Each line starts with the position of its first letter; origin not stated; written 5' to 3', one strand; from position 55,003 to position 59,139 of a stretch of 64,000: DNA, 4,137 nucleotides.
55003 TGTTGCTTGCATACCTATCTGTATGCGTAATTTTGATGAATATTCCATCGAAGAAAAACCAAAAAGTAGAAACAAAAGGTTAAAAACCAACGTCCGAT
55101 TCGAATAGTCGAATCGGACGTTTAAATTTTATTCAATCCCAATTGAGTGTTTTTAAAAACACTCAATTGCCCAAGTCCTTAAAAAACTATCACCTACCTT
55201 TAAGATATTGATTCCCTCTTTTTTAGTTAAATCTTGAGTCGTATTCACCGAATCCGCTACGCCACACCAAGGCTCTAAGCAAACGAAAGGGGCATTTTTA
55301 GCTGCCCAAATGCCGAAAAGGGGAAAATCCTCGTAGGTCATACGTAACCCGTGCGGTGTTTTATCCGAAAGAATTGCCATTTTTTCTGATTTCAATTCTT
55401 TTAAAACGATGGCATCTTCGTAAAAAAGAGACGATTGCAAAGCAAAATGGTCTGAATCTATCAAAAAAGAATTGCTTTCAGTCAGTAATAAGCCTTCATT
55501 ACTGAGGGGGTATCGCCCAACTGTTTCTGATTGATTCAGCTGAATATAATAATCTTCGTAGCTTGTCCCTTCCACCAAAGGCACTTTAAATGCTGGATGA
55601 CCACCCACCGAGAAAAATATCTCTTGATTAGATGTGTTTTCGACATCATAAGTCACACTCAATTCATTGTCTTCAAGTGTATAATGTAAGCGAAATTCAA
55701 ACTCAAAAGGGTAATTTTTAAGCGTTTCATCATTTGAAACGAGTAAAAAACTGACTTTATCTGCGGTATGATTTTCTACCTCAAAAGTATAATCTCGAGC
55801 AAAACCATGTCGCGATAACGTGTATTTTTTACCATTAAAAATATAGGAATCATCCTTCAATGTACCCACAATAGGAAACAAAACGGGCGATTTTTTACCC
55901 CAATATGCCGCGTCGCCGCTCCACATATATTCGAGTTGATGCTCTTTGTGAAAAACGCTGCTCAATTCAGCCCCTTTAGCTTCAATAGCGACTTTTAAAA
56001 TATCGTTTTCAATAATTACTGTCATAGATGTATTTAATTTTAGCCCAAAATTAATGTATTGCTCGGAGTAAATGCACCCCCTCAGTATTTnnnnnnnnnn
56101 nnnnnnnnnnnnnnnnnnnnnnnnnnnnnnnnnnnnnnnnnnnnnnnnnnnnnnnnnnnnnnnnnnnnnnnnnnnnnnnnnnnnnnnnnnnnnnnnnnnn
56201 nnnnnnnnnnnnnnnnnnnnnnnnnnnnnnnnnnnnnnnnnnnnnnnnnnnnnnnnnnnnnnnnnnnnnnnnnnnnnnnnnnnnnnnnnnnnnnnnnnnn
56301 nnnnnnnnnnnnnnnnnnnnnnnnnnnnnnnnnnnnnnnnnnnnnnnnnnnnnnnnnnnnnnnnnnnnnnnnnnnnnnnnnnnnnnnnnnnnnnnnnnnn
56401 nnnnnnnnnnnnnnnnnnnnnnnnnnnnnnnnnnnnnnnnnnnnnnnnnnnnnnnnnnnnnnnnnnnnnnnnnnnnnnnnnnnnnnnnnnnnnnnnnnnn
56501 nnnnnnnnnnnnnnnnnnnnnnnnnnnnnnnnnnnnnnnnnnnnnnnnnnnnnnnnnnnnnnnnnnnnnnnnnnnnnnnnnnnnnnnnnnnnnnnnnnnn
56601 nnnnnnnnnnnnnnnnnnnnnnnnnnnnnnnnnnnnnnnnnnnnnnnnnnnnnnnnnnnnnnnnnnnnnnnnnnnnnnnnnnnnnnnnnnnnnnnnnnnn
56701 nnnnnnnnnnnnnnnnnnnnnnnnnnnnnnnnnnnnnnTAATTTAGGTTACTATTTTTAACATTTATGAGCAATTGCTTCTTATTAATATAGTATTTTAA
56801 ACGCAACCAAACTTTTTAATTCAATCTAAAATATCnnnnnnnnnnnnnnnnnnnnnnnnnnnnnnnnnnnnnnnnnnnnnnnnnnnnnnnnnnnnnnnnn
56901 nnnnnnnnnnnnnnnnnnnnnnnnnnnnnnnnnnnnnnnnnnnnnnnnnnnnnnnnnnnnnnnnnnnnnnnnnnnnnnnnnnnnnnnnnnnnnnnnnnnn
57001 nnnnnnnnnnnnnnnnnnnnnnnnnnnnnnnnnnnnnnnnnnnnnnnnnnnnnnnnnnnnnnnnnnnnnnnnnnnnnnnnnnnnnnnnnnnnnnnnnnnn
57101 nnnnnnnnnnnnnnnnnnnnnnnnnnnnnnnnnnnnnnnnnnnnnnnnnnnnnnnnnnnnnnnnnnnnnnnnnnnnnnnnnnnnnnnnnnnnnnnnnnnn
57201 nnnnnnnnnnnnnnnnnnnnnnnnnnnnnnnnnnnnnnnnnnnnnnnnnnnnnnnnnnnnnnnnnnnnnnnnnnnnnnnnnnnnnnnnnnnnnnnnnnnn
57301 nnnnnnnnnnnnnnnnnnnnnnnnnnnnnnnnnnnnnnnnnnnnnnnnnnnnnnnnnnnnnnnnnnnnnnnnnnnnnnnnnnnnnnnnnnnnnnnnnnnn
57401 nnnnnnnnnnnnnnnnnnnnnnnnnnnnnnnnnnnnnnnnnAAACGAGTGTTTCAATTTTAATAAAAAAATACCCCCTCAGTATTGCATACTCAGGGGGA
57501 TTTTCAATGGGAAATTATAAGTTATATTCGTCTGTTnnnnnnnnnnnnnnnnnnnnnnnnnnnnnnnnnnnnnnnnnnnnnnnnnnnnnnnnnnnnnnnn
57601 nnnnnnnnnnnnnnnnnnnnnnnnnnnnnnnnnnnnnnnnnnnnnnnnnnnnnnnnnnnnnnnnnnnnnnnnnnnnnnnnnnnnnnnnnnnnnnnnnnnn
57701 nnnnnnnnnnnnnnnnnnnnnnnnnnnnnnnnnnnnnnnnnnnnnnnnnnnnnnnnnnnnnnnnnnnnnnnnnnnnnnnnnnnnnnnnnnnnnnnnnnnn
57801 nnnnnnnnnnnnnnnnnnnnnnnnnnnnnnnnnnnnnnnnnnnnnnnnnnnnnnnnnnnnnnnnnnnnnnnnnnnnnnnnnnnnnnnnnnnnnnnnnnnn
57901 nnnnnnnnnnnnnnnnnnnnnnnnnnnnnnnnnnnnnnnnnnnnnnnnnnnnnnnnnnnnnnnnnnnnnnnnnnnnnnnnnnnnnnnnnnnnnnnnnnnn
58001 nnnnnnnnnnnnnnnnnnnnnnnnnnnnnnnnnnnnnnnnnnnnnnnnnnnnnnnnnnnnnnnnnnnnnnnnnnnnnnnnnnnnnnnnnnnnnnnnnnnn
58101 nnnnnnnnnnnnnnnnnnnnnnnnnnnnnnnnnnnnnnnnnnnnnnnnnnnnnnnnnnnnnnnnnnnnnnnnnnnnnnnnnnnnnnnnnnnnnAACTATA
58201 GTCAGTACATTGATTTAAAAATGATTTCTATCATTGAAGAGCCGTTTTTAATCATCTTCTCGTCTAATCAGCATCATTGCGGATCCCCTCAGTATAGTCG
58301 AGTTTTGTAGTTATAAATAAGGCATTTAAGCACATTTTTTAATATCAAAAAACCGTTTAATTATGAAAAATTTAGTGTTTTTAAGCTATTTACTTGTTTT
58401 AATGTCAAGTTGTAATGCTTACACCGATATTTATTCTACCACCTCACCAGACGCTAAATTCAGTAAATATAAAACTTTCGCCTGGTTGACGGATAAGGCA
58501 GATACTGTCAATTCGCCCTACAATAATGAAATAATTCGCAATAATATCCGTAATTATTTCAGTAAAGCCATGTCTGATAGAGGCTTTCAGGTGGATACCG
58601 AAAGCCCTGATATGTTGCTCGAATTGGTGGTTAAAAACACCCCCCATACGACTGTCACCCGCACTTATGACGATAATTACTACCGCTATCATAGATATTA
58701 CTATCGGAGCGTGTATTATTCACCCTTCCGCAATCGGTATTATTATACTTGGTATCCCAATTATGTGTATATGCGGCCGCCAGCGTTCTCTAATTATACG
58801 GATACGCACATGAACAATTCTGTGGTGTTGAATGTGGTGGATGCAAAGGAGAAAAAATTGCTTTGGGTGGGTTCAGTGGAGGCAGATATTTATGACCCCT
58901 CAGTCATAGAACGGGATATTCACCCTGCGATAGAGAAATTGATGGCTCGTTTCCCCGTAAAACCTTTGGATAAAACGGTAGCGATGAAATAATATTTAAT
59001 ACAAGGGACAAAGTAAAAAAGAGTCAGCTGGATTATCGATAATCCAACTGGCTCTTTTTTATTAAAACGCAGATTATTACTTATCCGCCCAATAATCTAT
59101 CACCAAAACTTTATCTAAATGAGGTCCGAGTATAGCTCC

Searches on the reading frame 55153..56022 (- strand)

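Call 68: search_protein_families(library=pfam, proteins=[window:55153-56022:-], max_evalue=0.00001)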
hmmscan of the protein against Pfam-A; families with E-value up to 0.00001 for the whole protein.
window:55153-56022:- (289 aa): 1 family
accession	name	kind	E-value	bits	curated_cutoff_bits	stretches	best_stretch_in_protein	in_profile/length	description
PF01263.26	Aldose_epim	-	5.2e-30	105.3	27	1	3-255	4-280/299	Aldose 1-epimerase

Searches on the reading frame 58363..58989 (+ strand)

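Call 68: search_protein_families(library=pfam, proteins=[window:58363-58989:+], max_evalue=0.00001)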
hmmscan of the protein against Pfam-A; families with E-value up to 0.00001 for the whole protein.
window:58363-58989:+ (209 aa): 1 family
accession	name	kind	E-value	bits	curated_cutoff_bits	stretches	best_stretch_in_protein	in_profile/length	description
PF13590.11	DUF4136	-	3.4e-23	83.2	32.8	1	26-199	4-152/152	Domain of unknown function (DUF4136)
